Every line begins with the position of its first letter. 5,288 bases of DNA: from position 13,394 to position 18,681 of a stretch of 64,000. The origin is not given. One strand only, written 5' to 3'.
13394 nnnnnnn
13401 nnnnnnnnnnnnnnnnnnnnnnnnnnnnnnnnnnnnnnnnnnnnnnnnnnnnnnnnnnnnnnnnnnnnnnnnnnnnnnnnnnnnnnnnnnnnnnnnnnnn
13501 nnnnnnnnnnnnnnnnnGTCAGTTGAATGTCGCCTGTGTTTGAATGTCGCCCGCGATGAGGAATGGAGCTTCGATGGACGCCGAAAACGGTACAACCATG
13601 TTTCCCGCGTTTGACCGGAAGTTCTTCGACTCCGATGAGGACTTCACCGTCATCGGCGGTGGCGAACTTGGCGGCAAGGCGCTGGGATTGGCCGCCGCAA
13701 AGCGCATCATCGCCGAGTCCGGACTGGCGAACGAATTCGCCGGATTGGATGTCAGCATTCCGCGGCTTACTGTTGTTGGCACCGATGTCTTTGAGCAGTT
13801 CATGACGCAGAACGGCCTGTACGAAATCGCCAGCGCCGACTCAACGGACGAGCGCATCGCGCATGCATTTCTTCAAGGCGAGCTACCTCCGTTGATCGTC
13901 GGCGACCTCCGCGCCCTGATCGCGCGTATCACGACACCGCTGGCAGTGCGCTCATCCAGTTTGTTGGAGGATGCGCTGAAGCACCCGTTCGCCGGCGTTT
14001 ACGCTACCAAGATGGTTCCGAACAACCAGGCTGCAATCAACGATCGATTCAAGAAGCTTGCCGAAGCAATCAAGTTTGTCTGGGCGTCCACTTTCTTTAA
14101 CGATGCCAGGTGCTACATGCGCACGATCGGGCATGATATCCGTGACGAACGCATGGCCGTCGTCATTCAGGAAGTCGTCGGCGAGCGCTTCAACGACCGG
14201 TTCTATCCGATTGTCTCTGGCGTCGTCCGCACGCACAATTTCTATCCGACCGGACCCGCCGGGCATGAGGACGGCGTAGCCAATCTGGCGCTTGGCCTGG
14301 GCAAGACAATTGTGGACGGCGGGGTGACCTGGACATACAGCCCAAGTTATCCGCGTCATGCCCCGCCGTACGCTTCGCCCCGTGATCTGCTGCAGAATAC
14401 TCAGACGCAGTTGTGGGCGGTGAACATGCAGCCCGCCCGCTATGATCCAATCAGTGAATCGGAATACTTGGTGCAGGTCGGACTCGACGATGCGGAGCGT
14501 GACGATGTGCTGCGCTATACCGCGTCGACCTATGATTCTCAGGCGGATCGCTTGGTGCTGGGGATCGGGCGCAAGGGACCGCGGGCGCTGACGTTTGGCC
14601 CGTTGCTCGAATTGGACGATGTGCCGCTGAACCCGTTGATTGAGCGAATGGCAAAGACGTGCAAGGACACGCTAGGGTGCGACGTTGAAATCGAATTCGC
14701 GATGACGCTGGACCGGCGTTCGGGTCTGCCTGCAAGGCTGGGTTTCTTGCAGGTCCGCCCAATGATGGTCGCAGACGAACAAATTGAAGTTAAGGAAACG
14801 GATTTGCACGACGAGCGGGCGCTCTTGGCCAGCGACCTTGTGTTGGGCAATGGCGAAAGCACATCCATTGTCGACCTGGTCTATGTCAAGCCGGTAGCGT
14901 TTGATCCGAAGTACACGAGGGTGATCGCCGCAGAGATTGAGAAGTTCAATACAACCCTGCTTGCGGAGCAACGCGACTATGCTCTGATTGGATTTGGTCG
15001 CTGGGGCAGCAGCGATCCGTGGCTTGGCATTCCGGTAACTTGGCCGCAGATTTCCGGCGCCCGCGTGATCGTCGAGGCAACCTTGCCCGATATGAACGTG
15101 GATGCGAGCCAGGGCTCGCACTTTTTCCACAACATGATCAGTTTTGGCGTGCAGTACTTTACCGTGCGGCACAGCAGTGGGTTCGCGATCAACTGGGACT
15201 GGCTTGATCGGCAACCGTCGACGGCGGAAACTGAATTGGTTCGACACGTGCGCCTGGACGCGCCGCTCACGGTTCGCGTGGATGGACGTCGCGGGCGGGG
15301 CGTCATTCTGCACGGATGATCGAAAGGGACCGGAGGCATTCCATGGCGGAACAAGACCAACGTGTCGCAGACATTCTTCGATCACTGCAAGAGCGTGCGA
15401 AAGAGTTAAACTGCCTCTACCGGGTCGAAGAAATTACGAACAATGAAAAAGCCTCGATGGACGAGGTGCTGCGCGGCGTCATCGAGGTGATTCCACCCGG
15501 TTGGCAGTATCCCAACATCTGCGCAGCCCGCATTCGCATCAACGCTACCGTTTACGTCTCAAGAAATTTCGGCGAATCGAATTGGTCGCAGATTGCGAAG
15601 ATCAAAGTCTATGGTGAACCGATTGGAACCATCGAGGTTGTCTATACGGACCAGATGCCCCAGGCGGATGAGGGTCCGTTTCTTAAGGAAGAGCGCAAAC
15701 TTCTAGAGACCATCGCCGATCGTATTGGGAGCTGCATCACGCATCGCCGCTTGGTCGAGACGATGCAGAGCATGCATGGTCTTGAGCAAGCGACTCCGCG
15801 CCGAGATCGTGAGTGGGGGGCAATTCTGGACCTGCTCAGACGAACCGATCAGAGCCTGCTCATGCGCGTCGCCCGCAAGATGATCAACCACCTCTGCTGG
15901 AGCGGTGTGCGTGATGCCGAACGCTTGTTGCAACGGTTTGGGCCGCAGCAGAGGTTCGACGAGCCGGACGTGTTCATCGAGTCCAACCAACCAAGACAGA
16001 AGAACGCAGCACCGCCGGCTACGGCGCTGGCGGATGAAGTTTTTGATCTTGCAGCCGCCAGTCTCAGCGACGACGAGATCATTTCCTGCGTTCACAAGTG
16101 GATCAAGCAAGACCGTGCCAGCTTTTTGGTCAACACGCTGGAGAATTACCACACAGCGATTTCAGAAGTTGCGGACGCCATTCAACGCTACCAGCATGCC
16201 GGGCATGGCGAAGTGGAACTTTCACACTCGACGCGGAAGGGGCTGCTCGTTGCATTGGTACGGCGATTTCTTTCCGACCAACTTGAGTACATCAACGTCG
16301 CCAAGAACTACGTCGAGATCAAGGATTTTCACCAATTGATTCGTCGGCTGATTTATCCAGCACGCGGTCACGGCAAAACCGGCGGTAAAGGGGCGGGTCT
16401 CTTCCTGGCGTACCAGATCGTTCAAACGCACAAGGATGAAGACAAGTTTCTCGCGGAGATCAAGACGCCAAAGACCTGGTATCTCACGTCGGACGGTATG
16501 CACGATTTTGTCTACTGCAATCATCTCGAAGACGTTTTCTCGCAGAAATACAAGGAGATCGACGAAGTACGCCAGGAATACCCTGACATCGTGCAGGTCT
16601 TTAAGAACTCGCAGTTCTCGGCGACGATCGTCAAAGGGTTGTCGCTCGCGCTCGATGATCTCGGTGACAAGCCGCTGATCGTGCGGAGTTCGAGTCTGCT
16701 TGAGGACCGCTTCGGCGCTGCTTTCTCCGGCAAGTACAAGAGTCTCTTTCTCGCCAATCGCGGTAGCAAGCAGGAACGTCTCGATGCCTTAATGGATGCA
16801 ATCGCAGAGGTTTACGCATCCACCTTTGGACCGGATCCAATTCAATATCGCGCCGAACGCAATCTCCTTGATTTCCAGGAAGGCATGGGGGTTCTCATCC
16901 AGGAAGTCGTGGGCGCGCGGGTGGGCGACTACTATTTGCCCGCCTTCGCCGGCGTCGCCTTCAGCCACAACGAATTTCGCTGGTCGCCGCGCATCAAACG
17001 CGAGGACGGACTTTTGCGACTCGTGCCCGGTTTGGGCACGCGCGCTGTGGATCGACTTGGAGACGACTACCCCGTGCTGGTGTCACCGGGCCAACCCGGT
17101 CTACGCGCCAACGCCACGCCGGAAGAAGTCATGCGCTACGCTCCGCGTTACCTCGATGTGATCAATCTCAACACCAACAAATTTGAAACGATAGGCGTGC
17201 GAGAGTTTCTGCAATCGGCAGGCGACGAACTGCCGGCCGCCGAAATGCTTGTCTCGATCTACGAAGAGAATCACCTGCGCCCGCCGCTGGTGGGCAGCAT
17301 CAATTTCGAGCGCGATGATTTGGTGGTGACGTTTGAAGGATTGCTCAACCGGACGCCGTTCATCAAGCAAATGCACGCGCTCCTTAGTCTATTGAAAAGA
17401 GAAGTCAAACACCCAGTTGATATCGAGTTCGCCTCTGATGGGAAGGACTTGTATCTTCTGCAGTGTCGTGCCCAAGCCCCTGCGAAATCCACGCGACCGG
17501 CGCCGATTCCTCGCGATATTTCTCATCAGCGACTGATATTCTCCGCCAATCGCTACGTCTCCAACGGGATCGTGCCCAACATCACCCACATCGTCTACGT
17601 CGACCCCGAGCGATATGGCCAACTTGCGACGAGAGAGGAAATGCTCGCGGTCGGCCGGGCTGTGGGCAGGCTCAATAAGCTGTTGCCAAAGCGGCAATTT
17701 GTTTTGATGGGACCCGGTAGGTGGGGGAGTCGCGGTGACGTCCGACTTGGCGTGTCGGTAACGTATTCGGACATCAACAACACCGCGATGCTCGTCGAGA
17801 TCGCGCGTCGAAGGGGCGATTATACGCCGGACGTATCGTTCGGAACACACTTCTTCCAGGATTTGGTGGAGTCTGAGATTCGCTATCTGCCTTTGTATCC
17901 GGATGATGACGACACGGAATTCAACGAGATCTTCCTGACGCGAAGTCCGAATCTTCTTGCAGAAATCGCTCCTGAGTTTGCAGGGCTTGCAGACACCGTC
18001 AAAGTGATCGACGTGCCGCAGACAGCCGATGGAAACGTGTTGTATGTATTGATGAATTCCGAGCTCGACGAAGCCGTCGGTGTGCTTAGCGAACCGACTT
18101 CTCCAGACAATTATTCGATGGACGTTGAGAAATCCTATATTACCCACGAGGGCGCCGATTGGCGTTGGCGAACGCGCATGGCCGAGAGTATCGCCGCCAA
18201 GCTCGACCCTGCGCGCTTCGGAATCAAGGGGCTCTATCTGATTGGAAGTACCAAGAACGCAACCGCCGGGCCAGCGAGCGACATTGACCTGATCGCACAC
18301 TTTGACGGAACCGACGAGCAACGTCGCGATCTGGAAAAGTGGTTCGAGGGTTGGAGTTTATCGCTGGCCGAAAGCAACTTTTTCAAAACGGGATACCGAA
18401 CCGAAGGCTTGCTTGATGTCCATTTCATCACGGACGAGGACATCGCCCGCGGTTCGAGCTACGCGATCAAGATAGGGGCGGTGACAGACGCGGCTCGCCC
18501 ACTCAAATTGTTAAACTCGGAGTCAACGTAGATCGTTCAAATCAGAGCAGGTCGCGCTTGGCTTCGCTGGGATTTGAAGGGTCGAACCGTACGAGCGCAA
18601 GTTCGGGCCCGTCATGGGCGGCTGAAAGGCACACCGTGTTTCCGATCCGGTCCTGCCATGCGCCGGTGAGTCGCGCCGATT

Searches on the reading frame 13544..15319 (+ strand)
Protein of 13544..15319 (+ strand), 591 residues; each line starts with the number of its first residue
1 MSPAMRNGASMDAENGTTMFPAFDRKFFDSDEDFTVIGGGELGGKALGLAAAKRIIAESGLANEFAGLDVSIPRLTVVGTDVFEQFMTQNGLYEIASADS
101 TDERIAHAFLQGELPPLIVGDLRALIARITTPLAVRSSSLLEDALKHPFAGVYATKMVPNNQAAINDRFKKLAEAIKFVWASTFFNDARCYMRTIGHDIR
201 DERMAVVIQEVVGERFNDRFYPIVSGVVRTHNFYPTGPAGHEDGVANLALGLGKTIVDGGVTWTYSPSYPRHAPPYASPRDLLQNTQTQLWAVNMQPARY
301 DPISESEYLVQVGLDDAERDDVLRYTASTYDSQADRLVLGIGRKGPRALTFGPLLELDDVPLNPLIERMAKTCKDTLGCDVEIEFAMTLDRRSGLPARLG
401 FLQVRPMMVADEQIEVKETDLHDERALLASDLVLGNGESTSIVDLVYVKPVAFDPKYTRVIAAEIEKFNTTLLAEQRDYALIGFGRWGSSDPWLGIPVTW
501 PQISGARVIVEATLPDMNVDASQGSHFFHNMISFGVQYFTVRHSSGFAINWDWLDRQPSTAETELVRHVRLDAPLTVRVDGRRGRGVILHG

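Call 39: search_protein_families(library=pfam, proteins=[window:13544-15319:+], max_evalue=0.001)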
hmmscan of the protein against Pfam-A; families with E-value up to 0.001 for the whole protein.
window:13544-15319:+ (591 aa): 1 family
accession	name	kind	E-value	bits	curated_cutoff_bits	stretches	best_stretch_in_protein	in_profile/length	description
PF01326.24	PPDK_N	-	7.7e-37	127.7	27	1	42-424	4-326/328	Pyruvate phosphate dikinase, AMP/ATP-binding domain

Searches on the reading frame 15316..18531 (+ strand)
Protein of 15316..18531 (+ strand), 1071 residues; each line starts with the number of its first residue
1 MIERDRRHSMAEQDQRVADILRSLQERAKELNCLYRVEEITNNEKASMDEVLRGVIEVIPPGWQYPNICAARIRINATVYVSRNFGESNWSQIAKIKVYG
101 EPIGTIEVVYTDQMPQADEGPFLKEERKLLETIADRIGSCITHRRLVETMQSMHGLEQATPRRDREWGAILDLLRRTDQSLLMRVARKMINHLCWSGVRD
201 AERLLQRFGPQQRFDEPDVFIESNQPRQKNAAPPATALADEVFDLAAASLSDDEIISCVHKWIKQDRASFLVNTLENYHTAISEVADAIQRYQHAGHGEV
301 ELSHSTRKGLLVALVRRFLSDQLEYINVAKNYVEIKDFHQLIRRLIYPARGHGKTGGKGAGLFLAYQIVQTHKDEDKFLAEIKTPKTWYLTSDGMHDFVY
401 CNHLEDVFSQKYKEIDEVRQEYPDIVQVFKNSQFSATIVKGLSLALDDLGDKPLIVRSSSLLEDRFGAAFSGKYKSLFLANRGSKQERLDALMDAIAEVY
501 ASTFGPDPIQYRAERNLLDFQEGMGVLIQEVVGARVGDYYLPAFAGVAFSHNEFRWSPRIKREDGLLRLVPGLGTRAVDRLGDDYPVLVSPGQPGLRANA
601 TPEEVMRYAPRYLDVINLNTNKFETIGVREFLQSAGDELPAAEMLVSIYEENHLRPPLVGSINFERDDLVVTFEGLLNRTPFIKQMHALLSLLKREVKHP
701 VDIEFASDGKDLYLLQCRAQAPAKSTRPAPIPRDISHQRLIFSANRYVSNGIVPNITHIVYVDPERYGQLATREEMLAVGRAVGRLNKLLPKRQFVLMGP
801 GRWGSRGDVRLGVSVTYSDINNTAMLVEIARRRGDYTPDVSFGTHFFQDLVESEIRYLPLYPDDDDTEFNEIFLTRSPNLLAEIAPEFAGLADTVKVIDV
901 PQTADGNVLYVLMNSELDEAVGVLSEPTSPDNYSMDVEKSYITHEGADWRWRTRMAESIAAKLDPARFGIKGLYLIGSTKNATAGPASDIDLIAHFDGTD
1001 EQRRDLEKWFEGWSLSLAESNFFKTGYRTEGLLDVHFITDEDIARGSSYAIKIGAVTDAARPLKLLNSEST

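Call 39: search_protein_families(library=pfam, proteins=[window:15316-18531:+], max_evalue=0.001)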
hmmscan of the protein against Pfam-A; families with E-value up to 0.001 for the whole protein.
window:15316-18531:+ (1071 aa): 2 families
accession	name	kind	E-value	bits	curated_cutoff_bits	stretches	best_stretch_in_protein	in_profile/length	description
PF01326.24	PPDK_N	-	8.7e-54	183.4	27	1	355-730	4-319/328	Pyruvate phosphate dikinase, AMP/ATP-binding domain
PF01909.29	NTP_transf_2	-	0.00015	22.6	21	1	967-1009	11-55/93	Nucleotidyltransferase domain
